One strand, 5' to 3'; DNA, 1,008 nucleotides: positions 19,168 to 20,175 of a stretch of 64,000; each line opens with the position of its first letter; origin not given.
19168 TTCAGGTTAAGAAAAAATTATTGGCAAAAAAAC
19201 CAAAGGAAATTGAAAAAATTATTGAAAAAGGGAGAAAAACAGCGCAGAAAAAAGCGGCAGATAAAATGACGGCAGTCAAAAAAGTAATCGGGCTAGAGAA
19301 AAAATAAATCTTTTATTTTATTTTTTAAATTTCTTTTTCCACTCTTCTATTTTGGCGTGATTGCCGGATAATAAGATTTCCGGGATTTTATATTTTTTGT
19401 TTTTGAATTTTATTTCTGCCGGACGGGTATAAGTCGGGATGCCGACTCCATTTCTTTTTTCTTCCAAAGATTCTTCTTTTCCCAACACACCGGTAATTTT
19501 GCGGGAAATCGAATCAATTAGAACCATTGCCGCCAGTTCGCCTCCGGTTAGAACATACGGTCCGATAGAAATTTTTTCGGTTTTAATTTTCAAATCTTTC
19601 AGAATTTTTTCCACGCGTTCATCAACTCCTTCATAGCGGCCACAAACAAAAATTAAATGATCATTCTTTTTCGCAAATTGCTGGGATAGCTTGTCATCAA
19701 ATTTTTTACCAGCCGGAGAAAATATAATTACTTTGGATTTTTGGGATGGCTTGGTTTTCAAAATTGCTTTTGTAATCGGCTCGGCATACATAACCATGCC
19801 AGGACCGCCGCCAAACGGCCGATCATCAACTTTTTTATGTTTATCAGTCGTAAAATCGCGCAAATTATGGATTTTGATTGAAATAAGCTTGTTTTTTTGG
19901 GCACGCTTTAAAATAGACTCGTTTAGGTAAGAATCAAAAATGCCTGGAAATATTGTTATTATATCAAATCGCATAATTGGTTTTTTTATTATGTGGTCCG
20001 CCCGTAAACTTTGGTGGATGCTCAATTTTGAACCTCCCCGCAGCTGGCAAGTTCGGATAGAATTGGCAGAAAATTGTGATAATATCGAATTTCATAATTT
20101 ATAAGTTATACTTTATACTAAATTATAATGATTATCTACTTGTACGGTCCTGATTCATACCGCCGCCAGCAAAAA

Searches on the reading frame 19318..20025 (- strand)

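Call 29: search_protein_families(library=pfam, proteins=[window:19318-20025:-], max_evalue=0.001)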
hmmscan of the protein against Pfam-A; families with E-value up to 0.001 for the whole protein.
window:19318-20025:- (235 aa): 1 family
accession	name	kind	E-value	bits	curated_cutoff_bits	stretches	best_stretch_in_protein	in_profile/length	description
PF01746.26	tRNA_m1G_MT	-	3.8e-51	174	27.3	1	40-233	2-187/195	tRNA (Guanine-1)-methyltransferase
